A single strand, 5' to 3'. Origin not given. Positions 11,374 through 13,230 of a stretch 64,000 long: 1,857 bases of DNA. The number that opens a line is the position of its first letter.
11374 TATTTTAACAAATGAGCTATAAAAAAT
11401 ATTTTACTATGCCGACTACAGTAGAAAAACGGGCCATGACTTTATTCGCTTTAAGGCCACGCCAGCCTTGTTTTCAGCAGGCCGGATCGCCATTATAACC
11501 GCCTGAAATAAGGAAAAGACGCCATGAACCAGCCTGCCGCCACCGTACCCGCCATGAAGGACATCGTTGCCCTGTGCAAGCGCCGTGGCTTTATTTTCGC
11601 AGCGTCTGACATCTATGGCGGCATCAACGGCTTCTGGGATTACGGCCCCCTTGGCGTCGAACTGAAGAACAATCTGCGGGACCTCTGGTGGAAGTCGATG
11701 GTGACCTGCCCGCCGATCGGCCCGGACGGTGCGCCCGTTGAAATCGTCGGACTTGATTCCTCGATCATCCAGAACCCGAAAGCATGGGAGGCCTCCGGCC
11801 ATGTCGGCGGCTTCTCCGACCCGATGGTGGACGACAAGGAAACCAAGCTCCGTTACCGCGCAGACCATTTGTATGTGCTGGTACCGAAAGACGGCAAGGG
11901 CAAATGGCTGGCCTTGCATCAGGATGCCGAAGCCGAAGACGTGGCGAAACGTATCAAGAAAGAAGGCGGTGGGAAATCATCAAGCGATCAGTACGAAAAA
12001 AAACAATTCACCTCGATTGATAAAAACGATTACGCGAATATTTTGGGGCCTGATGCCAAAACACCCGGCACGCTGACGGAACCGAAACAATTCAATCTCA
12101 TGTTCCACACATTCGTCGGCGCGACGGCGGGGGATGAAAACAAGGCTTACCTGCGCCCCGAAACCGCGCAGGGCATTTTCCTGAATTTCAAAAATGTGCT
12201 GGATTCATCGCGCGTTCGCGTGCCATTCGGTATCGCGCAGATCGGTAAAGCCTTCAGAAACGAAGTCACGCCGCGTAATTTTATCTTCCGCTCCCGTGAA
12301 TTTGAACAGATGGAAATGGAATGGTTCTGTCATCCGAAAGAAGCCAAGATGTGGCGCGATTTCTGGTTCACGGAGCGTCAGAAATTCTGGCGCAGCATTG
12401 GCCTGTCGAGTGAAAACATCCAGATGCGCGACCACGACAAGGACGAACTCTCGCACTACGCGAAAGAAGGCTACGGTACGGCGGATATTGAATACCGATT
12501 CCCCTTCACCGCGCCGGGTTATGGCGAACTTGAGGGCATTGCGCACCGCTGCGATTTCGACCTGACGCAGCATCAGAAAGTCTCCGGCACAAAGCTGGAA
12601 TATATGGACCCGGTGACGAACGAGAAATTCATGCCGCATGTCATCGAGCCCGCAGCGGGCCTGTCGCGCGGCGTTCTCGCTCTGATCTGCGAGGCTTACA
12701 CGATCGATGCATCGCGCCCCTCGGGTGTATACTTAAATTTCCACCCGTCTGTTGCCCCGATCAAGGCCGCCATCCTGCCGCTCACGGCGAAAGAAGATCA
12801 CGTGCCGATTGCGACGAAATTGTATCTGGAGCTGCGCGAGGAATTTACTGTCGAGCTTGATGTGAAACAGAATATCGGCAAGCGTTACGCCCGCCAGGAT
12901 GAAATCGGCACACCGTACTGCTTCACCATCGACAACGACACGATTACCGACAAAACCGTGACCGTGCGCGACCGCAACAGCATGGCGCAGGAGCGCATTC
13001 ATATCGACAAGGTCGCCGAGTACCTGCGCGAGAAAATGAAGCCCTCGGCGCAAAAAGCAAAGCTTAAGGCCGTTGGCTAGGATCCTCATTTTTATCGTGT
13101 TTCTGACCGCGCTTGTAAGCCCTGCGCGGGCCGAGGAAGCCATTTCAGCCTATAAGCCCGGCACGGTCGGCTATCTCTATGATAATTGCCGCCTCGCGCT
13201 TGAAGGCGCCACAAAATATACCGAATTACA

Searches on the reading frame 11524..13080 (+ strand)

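Call 55: search_protein_families(library=ncbifam, proteins=[window:11524-13080:+], max_evalue=1e-10)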
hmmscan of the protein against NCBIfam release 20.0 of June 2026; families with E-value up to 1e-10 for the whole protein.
window:11524-13080:+ (518 aa): 6 families
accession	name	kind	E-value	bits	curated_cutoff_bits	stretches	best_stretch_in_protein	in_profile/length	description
NF003211.1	PRK04173.1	equivalog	5.5e-179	595.8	312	1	11-501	1-454/454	glycine--tRNA ligase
TIGR00389.1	glyS_dimeric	equivalog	1.6e-140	469.3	243.3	3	11-275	3-224/565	glycine--tRNA ligase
NF011484.0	PRK14894.1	equivalog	8.2e-117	390.6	1050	3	183-395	114-336/539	glycine--tRNA ligase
NF008979.1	PRK12325.1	exception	7.3e-13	48.2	550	0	406-501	338-436/437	proline--tRNA ligase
TIGR00418.1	thrS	equivalog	2.8e-11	43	383.65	0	386-504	456-564/565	threonine--tRNA ligase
NF006625.0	PRK09194.1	equivalog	3.1e-11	42.9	558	0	404-501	459-558/559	proline--tRNA ligase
